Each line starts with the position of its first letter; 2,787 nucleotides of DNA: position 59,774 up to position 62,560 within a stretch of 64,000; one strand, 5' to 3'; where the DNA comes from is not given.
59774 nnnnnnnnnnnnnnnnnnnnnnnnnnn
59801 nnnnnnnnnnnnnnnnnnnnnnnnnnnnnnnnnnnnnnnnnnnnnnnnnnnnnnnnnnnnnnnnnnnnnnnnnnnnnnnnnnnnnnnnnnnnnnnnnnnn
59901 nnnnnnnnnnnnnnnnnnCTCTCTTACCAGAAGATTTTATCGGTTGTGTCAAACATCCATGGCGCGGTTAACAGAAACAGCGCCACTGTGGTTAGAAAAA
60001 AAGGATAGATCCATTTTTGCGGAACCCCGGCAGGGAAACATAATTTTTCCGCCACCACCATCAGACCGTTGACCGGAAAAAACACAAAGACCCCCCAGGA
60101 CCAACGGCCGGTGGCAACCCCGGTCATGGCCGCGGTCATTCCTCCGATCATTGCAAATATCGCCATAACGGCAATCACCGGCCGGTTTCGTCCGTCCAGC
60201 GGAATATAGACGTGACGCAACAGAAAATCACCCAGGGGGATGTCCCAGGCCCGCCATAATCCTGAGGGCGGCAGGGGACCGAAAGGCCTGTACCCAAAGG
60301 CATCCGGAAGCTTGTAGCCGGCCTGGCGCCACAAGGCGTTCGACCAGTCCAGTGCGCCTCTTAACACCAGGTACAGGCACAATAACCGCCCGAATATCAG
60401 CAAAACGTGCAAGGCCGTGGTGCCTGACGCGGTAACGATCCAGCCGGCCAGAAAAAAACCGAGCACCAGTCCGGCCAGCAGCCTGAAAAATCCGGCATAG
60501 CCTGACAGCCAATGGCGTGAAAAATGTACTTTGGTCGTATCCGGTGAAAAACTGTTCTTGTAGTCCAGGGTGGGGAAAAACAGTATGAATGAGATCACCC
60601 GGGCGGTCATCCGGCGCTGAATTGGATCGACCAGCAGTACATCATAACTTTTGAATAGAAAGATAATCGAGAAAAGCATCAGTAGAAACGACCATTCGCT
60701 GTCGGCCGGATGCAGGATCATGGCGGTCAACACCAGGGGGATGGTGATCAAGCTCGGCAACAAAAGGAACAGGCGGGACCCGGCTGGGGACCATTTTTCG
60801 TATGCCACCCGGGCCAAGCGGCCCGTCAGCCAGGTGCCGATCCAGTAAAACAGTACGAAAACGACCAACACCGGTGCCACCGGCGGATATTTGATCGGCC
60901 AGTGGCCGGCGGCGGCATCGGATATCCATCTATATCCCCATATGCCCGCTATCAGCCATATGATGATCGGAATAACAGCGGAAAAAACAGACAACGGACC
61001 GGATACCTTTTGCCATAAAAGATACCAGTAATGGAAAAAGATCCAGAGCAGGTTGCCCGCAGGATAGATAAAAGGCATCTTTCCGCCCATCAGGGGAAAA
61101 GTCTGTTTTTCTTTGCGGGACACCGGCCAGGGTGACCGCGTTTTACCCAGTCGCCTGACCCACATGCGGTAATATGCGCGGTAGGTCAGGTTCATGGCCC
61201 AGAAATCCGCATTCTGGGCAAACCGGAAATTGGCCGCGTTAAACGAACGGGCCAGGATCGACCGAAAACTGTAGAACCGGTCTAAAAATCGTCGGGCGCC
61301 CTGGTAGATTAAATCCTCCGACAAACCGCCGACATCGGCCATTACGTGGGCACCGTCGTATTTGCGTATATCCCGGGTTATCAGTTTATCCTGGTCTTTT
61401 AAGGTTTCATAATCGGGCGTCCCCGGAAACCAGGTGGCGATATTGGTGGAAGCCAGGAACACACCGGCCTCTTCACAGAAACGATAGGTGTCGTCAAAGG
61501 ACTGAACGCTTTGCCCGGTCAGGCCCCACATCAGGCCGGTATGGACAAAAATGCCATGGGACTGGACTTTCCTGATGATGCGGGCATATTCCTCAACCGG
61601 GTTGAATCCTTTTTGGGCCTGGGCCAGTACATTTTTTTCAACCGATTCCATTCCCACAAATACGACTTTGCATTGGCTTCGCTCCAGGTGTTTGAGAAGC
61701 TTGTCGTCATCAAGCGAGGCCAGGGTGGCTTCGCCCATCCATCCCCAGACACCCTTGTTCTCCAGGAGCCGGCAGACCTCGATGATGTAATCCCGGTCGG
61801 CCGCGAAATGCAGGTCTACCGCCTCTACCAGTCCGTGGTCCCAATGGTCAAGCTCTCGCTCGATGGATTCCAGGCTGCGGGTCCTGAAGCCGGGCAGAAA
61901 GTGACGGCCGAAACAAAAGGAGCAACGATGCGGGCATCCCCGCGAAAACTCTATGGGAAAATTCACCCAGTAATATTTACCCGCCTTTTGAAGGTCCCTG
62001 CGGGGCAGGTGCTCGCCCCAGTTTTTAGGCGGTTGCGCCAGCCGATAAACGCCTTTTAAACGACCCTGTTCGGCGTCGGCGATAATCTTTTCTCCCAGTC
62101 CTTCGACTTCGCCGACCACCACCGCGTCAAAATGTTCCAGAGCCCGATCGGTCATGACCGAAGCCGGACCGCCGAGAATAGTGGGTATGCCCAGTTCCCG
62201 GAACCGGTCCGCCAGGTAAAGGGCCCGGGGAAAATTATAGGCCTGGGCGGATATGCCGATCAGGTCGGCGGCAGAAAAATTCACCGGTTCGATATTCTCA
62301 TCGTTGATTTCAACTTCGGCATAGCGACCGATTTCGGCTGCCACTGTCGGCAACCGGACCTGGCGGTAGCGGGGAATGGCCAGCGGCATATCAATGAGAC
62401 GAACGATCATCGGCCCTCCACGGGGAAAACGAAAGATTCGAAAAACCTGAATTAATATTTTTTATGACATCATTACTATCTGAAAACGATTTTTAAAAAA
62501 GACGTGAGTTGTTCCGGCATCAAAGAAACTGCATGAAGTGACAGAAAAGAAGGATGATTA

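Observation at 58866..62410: Radical-SAM (B12-domain type) enzyme fused to an MBOAT-like membrane domain, co-transcribed with a LolA-like exported protein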

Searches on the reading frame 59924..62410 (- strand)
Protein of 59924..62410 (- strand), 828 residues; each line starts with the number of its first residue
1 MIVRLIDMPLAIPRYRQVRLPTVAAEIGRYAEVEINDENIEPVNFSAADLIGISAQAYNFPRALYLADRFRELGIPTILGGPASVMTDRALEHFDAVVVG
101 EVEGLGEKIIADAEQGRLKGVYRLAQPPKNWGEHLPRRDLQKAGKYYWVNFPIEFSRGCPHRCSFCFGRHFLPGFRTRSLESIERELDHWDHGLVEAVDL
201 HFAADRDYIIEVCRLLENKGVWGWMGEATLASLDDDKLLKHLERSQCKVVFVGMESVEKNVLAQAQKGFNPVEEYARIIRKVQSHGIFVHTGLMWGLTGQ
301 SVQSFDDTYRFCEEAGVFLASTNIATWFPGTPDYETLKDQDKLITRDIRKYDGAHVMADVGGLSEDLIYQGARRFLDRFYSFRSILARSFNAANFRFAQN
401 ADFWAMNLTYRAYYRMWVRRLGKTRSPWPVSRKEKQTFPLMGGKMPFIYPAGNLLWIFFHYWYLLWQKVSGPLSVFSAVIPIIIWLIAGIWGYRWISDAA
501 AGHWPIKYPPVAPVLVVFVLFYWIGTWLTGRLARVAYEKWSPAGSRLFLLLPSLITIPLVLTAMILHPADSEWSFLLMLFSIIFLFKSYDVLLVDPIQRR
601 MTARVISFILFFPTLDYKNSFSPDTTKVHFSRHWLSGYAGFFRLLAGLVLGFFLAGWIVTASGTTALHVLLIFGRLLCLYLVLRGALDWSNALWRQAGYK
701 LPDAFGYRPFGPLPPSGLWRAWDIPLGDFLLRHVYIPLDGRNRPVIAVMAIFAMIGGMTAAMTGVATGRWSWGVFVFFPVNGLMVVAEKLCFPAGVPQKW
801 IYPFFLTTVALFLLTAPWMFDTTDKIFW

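Call 3: search_protein_families(library=pfam, proteins=[window:59924-62410:-], max_evalue=1)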
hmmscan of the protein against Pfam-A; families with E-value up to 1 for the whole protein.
window:59924-62410:- (828 aa): 3 families
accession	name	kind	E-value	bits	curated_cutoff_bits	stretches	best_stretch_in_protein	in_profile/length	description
PF04055.27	Radical_SAM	-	2.3e-16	60.9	29.5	1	153-312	1-166/166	Radical SAM superfamily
PF03062.24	MBOAT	-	1e-06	28.7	27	1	716-792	227-298/337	MBOAT, membrane-bound O-acyltransferase family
PF19864.5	Radical_SAM_N2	-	0.26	11.2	29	0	78-119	90-131/151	Radical SAM proteins, N-terminal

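Call 4: search_protein_families(library=ncbifam, proteins=[window:59924-62410:-], max_evalue=1)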
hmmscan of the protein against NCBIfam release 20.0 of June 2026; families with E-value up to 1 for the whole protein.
window:59924-62410:- (828 aa): 20 families
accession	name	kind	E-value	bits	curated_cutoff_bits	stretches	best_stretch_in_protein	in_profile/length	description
TIGR03471.1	HpnJ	equivalog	6.4e-21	74.8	577.6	1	155-383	202-435/472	hopanoid biosynthesis associated radical SAM protein HpnJ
TIGR02026.1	BchE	equivalog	3.6e-17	62.4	481.35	1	153-396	197-444/497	magnesium-protoporphyrin IX monomethyl ester anaerobic oxidative cyclase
TIGR04479.1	bcpD_PhpK_rSAM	subfamily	4.4e-15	55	600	1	153-316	244-410/504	PhpK family radical SAM P-methyltransferase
TIGR04013.1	B12_SAM_MJ_1487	hypoth_equivalog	1.7e-13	50.2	251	1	39-186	34-188/382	TIGR04013 family B12-binding domain/radical SAM domain-containing protein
TIGR04367.1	HpnR_B12_rSAM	equivalog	1.3e-12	47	650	1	86-356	103-390/490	hopanoid C-3 methylase HpnR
NF050148.1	rSAM_ApyD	equivalog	5.3e-11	41.6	750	1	153-337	202-393/645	RiPP biosynthesis radical SAM protein ApyD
TIGR04014.1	B12_SAM_MJ_0865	equivalog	9.7e-10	37.8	360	1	66-336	60-357/434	methyl-coenzyme M reductase glutamine C-methyltransferase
NF033070.1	rSAM_AprD4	equivalog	1.6e-09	37.2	500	1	133-396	173-447/456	AprD4 family radical SAM diol-dehydratase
TIGR04295.1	B12_rSAM_oligo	hypoth_equivalog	3.4e-08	32.6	400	1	153-336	203-383/422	TIGR04295 family B12-binding domain-containing radical SAM protein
NF033712.0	B12_rSAM_KedN5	subfamily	3.4e-08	32.2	700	1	143-358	188-411/624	KedN5 family methylcobalamin-dependent radical SAM C-methyltransferase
NF038361.1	rSAM_Sden_1168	equivalog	7.4e-08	31.4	575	1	152-379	284-515/560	Sden_1168 family B12-binding radical SAM P-methyltransferase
TIGR04072.2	rSAM_ladder_B12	equivalog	1.6e-06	27.1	360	1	67-299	90-333/443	lipid biosynthesis B12-binding/radical SAM protein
TIGR03975.1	rSAM_ocin_1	subfamily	1.4e-05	23.8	281.85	1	129-307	240-422/606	RiPP maturation radical SAM C-methyltransferase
TIGR00089.1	TIGR00089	subfamily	0.0013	17.6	251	1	150-188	140-178/429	MiaB/RimO family radical SAM methylthiotransferase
NF040542.1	rSAM_RCCLKC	equivalog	0.0047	16.1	450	0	151-166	181-196/423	arsinothricin biosynthesis radical SAM protein ArsL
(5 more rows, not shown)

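Call 5: find_homologous_proteins(query=window:59924-62410:-)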
Query window:59924-62410:- (828 aa): 240 proteins with E <= 0.001 among 8000 candidates; the best 120 are listed.
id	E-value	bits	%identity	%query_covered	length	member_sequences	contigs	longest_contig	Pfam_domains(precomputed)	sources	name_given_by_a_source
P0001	0.0e+0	1947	100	100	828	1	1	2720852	PF04055.28,PF03062.25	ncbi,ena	-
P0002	0.0e+0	1126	59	100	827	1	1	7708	PF04055.28,PF03062.25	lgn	-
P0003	0.0e+0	1053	54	100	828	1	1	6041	PF04055.28,PF03062.25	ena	-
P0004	5.8e-262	890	50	100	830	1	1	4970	PF04055.28,PF03062.25,PF02310.25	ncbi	ncbi:radical SAM protein [Planctomycetota bacterium]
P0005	2.7e-253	861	49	100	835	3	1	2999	PF04055.28,PF03062.25,PF02310.25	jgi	jgi:radical SAM superfamily enzyme YgiQ (UPF0313 family)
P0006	4.5e-247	841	47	100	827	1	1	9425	PF04055.28,PF03062.25,PF02310.25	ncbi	-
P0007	1.9e-244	832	46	100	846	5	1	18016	PF04055.28,PF03062.25,PF02310.25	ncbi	-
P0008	1.9e-238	812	47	96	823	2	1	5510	PF04055.28,PF03062.25,PF02310.25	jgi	jgi:radical SAM superfamily enzyme YgiQ (UPF0313 family)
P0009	2.7e-238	812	46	100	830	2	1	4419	PF04055.28,PF02310.25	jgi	-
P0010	1.1e-236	806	45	100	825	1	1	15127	PF04055.28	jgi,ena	-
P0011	2.4e-233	795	46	100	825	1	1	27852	PF04055.28,PF03062.25,PF02310.25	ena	-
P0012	2.4e-228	779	45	99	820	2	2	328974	PF04055.28,PF03062.25,PF02310.25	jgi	jgi:radical SAM superfamily enzyme YgiQ (UPF0313 family)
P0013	7.6e-222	757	45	96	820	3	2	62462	PF04055.28,PF03062.25,PF02310.25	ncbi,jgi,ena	-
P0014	2.3e-219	749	45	100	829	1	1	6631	PF04055.28,PF03062.25,PF02310.25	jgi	-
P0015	1.4e-218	746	45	100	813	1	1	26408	PF04055.28,PF02310.25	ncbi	ncbi:MAG: radical SAM protein [Thermodesulfobacteriota bacterium]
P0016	7.8e-216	737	45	100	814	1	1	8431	PF04055.28,PF02310.25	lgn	-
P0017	1.0e-215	737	44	100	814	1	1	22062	PF04055.28,PF03062.25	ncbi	-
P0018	2.8e-210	719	45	90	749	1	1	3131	PF04055.28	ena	-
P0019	1.0e-202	694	56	57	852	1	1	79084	PF04055.28,PF03062.25,PF02310.25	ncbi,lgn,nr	ncbi:MAG: radical SAM protein [Candidatus Schekmanbacteria bacterium]|nr:radical SAM protein [Candid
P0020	1.3e-201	690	43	99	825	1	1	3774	PF04055.28,PF03062.25,PF02310.25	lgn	-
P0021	7.9e-181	621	56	56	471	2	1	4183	PF04055.28,PF02310.25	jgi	jgi:radical SAM superfamily enzyme YgiQ (UPF0313 family)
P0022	7.1e-150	519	37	95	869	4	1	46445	PF04055.28,PF02310.25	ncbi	-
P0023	6.1e-145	503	34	100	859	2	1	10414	PF04055.28,PF02310.25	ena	-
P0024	2.8e-143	497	34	100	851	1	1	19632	PF04055.28,PF03062.25,PF02310.25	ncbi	ncbi:radical SAM protein [Elusimicrobiota bacterium]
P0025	4.8e-143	496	34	95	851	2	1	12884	PF04055.28,PF02310.25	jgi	-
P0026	7.3e-143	496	33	100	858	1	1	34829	PF04055.28,PF03062.25,PF02310.25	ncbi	ncbi:radical SAM protein [Elusimicrobiota bacterium]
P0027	3.8e-141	490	33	95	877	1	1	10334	PF04055.28,PF02310.25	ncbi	ncbi:B12-binding domain-containing radical SAM protein [Elusimicrobiota bacterium]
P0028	5.5e-140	486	34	90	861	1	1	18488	PF04055.28,PF02310.25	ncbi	-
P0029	9.2e-136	472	39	75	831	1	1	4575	PF04055.28,PF02310.25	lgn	-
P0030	8.1e-97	343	42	51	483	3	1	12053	PF04055.28,PF02310.25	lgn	-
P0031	3.6e-95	338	42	51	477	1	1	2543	PF04055.28,PF02310.25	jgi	jgi:radical SAM superfamily enzyme YgiQ (UPF0313 family)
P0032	8.4e-55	204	34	45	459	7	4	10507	PF04055.28,PF02310.25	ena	-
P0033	7.8e-53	198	33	45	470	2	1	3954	PF04055.28,PF02310.25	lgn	-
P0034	7.2e-50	188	33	49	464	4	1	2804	PF04055.28,PF02310.25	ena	-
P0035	1.8e-49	187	32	52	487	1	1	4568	PF04055.28,PF02310.25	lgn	-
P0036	2.4e-49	186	34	48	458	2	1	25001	PF04055.28,PF02310.25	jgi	jgi:radical SAM superfamily enzyme YgiQ (UPF0313 family)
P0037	5.6e-49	185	33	46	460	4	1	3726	PF04055.28,PF02310.25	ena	-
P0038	6.2e-49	185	32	48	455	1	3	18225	PF04055.28,PF02310.25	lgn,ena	-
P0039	2.9e-48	183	34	50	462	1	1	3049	PF04055.28,PF02310.25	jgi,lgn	jgi:radical SAM superfamily enzyme YgiQ (UPF0313 family)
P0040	4.5e-48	182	33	50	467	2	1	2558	PF04055.28,PF13282.12,PF02310.25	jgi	jgi:radical SAM superfamily enzyme YgiQ (UPF0313 family)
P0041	1.3e-47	181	32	44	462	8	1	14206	PF04055.28,PF02310.25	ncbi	-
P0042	2.6e-47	180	33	48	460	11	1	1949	PF04055.28,PF02310.25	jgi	jgi:radical SAM superfamily enzyme YgiQ (UPF0313 family)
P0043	3.7e-47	179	32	43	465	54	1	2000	PF04055.28,PF02310.25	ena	-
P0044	1.7e-46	177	31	44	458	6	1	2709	PF04055.28,PF02310.25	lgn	-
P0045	2.2e-46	177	32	43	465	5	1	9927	PF04055.28,PF02310.25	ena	-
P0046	3.0e-46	176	31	51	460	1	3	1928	PF04055.28,PF02310.25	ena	-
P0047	6.1e-46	175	31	43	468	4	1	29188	PF04055.28,PF13282.12,PF02310.25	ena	-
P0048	2.2e-45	173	34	41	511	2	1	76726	PF04055.28,PF02310.25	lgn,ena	-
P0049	3.0e-45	173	33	48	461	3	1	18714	PF04055.28,PF02310.25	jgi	jgi:radical SAM superfamily enzyme YgiQ (UPF0313 family)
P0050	4.4e-45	172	34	42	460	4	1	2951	PF04055.28,PF02310.25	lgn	-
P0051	1.2e-44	171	31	48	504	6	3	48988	PF04055.28,PF13282.12,PF02310.25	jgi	jgi:radical SAM superfamily enzyme YgiQ (UPF0313 family)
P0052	1.4e-44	171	30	45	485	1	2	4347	PF04055.28,PF02310.25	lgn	-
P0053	1.5e-44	170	32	43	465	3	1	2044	PF04055.28,PF02310.25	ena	-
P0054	1.7e-44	170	32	43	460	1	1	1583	PF04055.28,PF02310.25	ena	-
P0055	2.1e-44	170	31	50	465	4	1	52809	PF04055.28,PF02310.25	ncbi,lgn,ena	-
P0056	1.3e-43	167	32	50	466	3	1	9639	PF04055.28,PF02310.25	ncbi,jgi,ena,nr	ncbi:MAG TPA: radical SAM protein [Verrucomicrobiae bacterium]|nr:radical SAM protein [Verrucomicrob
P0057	5.0e-43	165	33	45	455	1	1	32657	PF04055.28,PF02310.25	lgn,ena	-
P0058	2.3e-42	163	31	50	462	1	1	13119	PF04055.28,PF02310.25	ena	-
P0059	2.3e-42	163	33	45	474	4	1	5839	PF04055.28,PF02310.25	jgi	jgi:radical SAM superfamily enzyme YgiQ (UPF0313 family)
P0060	5.5e-42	162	32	44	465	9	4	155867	PF04055.28,PF02310.25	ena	-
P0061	6.2e-42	162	32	43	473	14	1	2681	PF04055.28,PF02310.25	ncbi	-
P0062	8.6e-42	161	30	50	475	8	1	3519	PF04055.28,PF02310.25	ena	-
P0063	1.2e-41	161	30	45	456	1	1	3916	PF04055.28,PF19864.6,PF02310.25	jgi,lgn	jgi:radical SAM superfamily enzyme YgiQ (UPF0313 family)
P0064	3.4e-41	159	31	42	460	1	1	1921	PF04055.28,PF02310.25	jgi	jgi:radical SAM superfamily enzyme YgiQ (UPF0313 family)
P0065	4.3e-41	159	32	42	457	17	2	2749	PF04055.28,PF02310.25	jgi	-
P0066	2.2e-40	157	33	43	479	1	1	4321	PF04055.28,PF02310.25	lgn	-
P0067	2.6e-40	156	34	42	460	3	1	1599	PF04055.28,PF02310.25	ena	-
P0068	2.8e-40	156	30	43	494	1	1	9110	PF04055.28,PF02310.25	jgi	jgi:radical SAM superfamily enzyme YgiQ (UPF0313 family)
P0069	6.6e-40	155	28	49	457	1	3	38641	PF04055.28,PF02310.25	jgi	jgi:radical SAM superfamily enzyme YgiQ (UPF0313 family)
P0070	1.6e-39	154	33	41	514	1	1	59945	PF04055.28,PF13282.12,PF02310.25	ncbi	ncbi:MAG: radical SAM protein [Pseudomonadota bacterium]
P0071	2.0e-39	154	30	48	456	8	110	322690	PF04055.28,PF02310.25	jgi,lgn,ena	-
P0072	5.5e-39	152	31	46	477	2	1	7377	PF04055.28,PF02310.25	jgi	jgi:radical SAM superfamily enzyme YgiQ (UPF0313 family)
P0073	1.0e-38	151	32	42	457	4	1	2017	PF04055.28,PF02310.25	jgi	jgi:radical SAM superfamily enzyme YgiQ (UPF0313 family)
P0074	1.4e-38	151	30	48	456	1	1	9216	PF04055.28,PF02310.25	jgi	jgi:radical SAM superfamily enzyme YgiQ (UPF0313 family)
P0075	2.8e-38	150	28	48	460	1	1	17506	PF04055.28,PF02310.25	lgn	-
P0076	3.3e-38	150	32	41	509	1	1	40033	PF04055.28,PF13282.12,PF02310.25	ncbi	-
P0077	4.2e-38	149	29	51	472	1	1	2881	PF04055.28,PF02310.25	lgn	-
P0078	4.6e-38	149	32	42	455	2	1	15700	PF04055.28,PF02310.25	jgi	jgi:radical SAM superfamily enzyme YgiQ (UPF0313 family)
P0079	4.9e-38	149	31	48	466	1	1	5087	PF04055.28,PF19864.6,PF02310.25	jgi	jgi:radical SAM superfamily enzyme YgiQ (UPF0313 family)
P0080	5.4e-38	149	30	44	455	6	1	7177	PF04055.28,PF02310.25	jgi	jgi:radical SAM superfamily enzyme YgiQ (UPF0313 family)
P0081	5.4e-38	149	29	48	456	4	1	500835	PF04055.28,PF13282.12,PF19864.6,PF02310.25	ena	-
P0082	1.1e-37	148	29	45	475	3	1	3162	PF04055.28,PF02310.25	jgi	jgi:radical SAM superfamily enzyme YgiQ (UPF0313 family)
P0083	1.2e-37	148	32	40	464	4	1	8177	PF04055.28,PF02310.25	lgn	-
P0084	1.5e-37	147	28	48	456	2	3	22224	PF04055.28,PF02310.25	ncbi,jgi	ncbi:MAG: radical SAM protein [Syntrophorhabdales bacterium]|jgi:radical SAM superfamily enzyme YgiQ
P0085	1.8e-37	147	29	42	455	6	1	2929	PF04055.28,PF02310.25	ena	-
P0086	2.0e-37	147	30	44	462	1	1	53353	PF04055.28,PF02310.25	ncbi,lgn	-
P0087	2.2e-37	147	31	45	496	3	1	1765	PF04055.28,PF02310.25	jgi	-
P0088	3.1e-37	146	29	48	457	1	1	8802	PF04055.28,PF13282.12,PF02310.25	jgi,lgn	jgi:radical SAM superfamily enzyme YgiQ (UPF0313 family)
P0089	3.4e-37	146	30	46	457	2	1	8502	PF04055.28,PF19864.6,PF02310.25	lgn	-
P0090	6.1e-37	145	30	45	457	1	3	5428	PF04055.28,PF13282.12,PF02310.25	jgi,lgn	jgi:radical SAM superfamily enzyme YgiQ (UPF0313 family)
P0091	6.6e-37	145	29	49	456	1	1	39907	PF04055.28,PF13282.12,PF02310.25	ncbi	-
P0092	9.6e-37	145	29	45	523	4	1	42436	PF04055.28,PF02310.25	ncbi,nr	ncbi:MAG: B12-binding domain-containing radical SAM protein [Bacteroidales bacterium]|nr:B12-binding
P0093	1.2e-36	144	32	39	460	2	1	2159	PF04055.28,PF19864.6,PF02310.25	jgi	jgi:radical SAM superfamily enzyme YgiQ (UPF0313 family)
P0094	1.4e-36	144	29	45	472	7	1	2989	PF04055.28,PF02310.25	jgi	-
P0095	1.8e-36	144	28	46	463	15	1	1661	PF04055.28,PF02310.25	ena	-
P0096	2.0e-36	144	28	45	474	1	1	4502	PF04055.28,PF13282.12,PF02310.25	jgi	jgi:radical SAM superfamily enzyme YgiQ (UPF0313 family)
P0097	3.0e-36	143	29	45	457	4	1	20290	PF04055.28,PF13282.12,PF02310.25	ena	-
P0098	3.9e-36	143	28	48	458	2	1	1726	PF04055.28,PF02310.25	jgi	jgi:radical SAM superfamily enzyme YgiQ (UPF0313 family)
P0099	4.3e-36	143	29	46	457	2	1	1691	PF04055.28,PF13282.12,PF02310.25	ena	-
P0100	4.5e-36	142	30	43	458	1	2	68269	PF04055.28,PF02310.25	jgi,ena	jgi:radical SAM superfamily enzyme YgiQ (UPF0313 family)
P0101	4.8e-36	142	32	42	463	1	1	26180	PF04055.28,PF02310.25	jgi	jgi:radical SAM superfamily enzyme YgiQ (UPF0313 family)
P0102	5.3e-36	142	31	40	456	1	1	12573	PF04055.28,PF02310.25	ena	-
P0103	6.7e-36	142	30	42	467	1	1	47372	PF04055.28,PF02310.25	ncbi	-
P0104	1.2e-35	141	31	42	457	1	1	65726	PF04055.28,PF02310.25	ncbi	-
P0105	1.3e-35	141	29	45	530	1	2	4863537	PF04055.28,PF02310.25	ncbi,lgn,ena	-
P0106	3.0e-35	140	28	49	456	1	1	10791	PF04055.28,PF02310.25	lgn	-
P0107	3.4e-35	140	29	41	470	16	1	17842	PF04055.28,PF02310.25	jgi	-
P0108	9.7e-35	138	29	44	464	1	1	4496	PF04055.28,PF19864.6,PF02310.25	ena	-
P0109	1.0e-34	138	32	40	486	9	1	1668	PF04055.28,PF02310.25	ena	-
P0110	1.1e-34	138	27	49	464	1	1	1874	PF04055.28,PF19864.6,PF02310.25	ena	-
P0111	1.1e-34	138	32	38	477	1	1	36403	PF04055.28,PF13282.12,PF02310.25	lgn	-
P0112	1.9e-34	137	29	36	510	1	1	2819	PF04055.28,PF02310.25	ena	-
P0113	3.7e-34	136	29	46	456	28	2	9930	PF04055.28,PF02310.25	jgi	jgi:radical SAM superfamily enzyme YgiQ (UPF0313 family)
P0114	4.0e-34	136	27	48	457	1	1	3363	PF04055.28,PF13282.12,PF02310.25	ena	-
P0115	5.0e-34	136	33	39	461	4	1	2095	PF04055.28,PF02310.25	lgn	-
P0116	6.7e-34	135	30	45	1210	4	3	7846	PF03176.22,PF04055.28,PF00873.26,PF02310.25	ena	-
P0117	1.1e-33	135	29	45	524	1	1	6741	PF04055.28,PF13282.12,PF02310.25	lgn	-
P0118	1.8e-33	134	26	50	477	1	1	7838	PF04055.28,PF02310.25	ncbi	-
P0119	6.9e-33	132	30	42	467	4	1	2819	PF04055.28,PF02310.25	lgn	-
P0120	1.3e-32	131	28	45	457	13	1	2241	PF04055.28,PF13282.12,PF02310.25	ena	-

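Call 9: find_encoding_contigs(protein=P0001, flank=10000, max_places=2)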
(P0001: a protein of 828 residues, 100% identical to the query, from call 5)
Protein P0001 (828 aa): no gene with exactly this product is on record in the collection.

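Call 10: find_encoding_contigs(protein=P0012, flank=10000, max_places=2)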
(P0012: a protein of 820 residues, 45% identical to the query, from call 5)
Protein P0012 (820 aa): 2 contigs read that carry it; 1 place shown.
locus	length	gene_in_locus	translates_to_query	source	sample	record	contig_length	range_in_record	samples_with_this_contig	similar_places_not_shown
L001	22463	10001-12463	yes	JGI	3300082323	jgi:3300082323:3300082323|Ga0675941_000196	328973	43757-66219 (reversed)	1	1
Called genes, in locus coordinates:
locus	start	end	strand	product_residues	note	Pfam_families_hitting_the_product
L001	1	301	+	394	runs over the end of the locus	PF10509:GalKase_gal_bdg, PF00288:GHMP_kinases_N, PF08544:GHMP_kinases_C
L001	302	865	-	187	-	-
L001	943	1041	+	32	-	-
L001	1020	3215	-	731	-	-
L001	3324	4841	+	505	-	PF01602:Adaptin_N (faint), PF00514:Arm (faint), PF02985:HEAT (faint), PF03130:HEAT_PBS (faint), PF13513:HEAT_EZ (faint), PF13646:HEAT_2 (weak), PF12717:Cnd1 (faint), PF13646:HEAT_2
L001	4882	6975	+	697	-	PF01839:FG-GAP (faint), PF13517:FG-GAP_3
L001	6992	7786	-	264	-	PF13424:TPR_12 (faint), PF00515:TPR_1 (faint), PF07719:TPR_2 (faint), PF13432:TPR_16 (weak)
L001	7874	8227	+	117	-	PF00072:Response_reg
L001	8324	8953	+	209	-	PF00440:TetR_N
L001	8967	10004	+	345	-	-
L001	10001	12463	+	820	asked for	PF02310:B12-binding (faint), PF04055:Radical_SAM, PF03062:MBOAT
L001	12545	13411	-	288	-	PF05853:BKACE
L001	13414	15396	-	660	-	PF00289:Biotin_carb_N, PF02222:ATP-grasp, PF02786:CPSase_L_D2, PF07478:Dala_Dala_lig_C, PF02785:Biotin_carb_C, PF21139:BT_MCC_alpha (weak), PF00364:Biotin_lipoyl, PF25917:BSH_RND (weak), +1 more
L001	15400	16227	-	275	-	PF00378:ECH_1, PF16113:ECH_2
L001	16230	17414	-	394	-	PF02771:Acyl-CoA_dh_N, PF02770:Acyl-CoA_dh_M, PF00441:Acyl-CoA_dh_1, PF08028:Acyl-CoA_dh_2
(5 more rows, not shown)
